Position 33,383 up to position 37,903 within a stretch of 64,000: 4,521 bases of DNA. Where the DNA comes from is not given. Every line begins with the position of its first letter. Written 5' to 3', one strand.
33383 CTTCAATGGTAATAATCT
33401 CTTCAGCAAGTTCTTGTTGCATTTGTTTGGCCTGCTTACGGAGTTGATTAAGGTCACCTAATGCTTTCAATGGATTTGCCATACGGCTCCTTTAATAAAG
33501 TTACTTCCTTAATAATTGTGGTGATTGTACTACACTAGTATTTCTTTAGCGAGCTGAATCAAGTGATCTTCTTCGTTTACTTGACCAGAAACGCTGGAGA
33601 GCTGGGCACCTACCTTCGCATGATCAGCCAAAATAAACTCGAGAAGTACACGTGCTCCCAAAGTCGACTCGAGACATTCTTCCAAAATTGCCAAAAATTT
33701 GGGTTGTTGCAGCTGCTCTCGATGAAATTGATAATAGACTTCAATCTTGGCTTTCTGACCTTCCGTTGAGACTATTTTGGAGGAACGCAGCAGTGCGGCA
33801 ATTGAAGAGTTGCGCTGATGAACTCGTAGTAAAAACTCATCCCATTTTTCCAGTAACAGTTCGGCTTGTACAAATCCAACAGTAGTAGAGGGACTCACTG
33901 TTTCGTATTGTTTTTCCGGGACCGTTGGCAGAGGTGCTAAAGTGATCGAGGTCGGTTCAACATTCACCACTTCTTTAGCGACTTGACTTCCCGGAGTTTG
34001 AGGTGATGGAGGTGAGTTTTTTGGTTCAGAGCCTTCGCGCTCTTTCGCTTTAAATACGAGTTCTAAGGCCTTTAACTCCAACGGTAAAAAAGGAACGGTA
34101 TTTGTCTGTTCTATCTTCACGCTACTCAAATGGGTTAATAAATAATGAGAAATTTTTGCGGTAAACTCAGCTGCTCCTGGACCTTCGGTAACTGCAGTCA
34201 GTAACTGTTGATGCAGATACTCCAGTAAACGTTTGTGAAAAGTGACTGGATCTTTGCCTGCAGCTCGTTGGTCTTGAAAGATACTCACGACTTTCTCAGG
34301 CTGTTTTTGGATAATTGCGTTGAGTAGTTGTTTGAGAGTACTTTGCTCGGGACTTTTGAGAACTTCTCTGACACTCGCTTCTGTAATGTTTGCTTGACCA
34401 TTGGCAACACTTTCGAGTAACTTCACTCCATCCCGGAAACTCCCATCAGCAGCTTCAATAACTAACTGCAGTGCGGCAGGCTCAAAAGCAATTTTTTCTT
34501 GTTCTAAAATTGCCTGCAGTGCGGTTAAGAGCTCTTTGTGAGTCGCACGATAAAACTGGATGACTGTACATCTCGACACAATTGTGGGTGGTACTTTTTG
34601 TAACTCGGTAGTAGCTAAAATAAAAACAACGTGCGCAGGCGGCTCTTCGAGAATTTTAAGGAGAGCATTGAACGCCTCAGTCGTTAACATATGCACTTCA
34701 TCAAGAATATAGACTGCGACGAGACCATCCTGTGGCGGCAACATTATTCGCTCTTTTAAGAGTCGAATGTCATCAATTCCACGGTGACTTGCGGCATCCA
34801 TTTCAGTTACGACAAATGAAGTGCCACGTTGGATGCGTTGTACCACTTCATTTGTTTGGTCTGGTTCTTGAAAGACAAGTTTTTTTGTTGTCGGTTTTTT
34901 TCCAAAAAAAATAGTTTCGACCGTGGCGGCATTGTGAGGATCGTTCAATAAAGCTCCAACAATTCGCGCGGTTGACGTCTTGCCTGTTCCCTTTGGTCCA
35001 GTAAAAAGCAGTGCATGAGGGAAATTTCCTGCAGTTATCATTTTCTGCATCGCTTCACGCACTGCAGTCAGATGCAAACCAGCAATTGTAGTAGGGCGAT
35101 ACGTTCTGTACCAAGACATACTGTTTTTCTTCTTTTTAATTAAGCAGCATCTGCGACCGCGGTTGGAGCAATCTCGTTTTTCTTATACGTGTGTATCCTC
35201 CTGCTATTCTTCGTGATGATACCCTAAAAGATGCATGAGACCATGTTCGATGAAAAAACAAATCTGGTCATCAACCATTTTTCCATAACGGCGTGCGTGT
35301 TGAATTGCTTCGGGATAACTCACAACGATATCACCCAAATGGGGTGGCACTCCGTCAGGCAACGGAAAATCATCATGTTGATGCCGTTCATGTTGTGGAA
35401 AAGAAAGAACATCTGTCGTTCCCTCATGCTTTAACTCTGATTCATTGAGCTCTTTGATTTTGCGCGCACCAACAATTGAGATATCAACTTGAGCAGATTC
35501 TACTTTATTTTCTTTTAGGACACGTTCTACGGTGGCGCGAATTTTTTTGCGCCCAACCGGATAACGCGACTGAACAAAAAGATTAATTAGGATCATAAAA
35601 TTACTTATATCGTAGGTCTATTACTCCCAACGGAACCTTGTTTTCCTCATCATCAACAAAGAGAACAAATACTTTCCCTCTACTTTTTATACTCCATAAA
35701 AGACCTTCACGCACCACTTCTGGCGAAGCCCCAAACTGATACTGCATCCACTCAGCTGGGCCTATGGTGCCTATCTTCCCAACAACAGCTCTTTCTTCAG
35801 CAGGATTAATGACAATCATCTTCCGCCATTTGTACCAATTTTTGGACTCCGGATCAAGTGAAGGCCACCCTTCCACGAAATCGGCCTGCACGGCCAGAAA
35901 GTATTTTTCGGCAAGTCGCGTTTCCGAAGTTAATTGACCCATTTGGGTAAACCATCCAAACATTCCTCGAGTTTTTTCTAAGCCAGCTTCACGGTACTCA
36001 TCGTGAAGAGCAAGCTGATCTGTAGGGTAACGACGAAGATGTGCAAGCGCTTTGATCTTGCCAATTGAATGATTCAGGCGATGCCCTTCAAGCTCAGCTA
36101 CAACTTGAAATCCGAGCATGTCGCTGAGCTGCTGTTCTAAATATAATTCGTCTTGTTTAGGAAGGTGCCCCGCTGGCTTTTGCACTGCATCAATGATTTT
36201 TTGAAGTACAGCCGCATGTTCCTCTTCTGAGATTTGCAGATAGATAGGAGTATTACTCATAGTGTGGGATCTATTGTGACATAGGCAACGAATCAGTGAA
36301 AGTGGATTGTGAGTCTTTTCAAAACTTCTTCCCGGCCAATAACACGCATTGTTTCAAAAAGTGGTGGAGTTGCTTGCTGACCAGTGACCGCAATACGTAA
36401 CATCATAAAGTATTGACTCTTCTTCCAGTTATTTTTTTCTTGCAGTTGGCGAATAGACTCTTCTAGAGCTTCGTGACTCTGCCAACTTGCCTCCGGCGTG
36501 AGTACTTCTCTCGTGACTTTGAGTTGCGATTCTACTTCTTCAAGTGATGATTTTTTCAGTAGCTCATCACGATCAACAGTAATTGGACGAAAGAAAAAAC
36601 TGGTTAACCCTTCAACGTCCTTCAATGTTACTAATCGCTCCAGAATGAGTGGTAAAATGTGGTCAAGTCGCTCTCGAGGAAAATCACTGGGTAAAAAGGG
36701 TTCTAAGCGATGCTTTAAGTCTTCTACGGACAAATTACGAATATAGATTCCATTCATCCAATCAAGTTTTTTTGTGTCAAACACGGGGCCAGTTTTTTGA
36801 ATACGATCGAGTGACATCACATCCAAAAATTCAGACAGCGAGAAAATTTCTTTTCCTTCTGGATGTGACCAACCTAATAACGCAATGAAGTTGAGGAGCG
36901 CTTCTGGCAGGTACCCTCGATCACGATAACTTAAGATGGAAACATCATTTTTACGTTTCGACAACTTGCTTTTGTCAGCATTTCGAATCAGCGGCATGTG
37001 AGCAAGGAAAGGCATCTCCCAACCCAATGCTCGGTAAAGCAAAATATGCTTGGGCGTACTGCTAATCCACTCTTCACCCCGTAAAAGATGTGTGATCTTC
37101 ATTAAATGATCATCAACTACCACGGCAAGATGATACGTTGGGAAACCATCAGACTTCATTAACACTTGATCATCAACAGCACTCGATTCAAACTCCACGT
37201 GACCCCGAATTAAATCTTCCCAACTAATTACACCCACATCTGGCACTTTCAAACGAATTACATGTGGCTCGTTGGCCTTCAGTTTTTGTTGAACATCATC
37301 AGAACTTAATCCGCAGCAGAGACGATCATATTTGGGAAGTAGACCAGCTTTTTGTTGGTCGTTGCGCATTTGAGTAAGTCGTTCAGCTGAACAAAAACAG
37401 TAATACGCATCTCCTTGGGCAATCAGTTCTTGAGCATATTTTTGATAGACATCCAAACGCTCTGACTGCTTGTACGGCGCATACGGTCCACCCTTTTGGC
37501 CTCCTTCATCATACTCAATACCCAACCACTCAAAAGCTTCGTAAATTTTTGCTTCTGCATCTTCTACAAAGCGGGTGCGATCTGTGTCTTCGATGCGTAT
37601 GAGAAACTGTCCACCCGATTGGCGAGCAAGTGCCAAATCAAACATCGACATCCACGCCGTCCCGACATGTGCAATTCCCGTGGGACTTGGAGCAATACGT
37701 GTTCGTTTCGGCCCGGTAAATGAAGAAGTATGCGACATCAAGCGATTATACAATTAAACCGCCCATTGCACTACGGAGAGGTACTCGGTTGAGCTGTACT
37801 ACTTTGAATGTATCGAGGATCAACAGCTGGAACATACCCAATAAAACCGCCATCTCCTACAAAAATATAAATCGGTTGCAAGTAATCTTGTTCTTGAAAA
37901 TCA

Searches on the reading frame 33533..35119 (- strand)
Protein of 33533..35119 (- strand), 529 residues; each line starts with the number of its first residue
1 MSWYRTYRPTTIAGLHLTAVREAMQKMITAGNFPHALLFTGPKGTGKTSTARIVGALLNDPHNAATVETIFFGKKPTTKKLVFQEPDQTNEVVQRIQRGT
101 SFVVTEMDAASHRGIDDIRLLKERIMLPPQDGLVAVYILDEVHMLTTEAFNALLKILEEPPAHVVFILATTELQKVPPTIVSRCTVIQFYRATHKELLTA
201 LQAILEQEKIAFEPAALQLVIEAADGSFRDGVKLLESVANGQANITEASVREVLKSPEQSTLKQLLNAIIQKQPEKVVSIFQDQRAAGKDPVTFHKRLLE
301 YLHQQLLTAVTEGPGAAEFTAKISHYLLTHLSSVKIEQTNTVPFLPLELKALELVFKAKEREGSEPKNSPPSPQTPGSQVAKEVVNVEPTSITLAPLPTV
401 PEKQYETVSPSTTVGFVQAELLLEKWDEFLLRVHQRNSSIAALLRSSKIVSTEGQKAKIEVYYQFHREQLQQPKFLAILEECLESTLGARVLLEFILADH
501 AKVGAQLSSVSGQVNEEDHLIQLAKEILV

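Call 74: search_protein_families(library=pfam, proteins=[window:33533-35119:-], max_evalue=0.001)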
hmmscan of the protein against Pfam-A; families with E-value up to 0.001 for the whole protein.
window:33533-35119:- (529 aa): 10 families
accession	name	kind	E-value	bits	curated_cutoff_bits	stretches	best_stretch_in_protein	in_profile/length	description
PF13177.12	DNA_pol3_delta2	-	4.2e-29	102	27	1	21-190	6-158/161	DNA polymerase III, delta subunit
PF00004.35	AAA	-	5.2e-12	46.8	21.2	1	37-189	1-128/131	ATPase family associated with various cellular activities (AAA)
PF22608.2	DNAX_ATPase_lid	-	1.5e-10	41.1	27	1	200-236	5-41/49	DNA polymerase III clamp loader subunit, ATPase lid domain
PF12169.13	DNA_pol3_gamma3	-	3e-08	34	24.4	1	245-317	1-73/143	DNA polymerase III subunits gamma and tau domain III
PF07728.20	AAA_5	-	1.3e-07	32.1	22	1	37-178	2-108/139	AAA domain (dynein-related subfamily)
PF13401.12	AAA_22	-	3.4e-07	31.1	27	1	37-173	8-126/130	AAA domain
PF13604.12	AAA_30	-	3.7e-05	24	27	1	22-174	8-129/191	AAA domain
PF06068.19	TIP49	-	0.00012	21.8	23.8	0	136-171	277-311/347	TIP49 P-loop domain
PF13191.12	AAA_16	-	0.00027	21.9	32.6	0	18-167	10-167/167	AAA ATPase domain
PF20964.2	DnaX_C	-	0.00072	19.9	26.2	1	420-508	10-98/113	DNA polymerase III subunit tau, C-terminal domain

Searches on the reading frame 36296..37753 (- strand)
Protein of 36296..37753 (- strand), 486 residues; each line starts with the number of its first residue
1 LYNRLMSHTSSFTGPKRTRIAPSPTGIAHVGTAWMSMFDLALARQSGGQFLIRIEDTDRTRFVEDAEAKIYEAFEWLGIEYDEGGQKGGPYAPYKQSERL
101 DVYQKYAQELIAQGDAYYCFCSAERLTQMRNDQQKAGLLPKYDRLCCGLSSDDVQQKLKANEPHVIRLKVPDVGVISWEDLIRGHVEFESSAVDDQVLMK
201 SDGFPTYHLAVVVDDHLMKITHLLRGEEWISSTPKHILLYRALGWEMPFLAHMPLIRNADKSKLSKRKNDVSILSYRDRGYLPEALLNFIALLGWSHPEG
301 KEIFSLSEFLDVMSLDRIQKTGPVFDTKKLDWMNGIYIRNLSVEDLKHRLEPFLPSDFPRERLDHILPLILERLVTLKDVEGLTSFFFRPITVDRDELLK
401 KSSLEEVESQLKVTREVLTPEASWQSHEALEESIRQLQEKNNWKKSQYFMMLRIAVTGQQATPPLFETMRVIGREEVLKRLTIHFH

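Call 75: search_protein_families(library=pfam, proteins=[window:36296-37753:-], max_evalue=0.001)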
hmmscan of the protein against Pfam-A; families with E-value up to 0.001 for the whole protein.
window:36296-37753:- (486 aa): 2 families
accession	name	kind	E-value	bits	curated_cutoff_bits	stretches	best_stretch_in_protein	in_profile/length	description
PF00749.27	tRNA-synt_1c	-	4.6e-105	351.4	23.4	1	17-332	3-314/314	tRNA synthetases class I (E and Q), catalytic domain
PF19269.4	Anticodon_2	-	2.5e-26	93.2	23.6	1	348-482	4-138/141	Anticodon binding domain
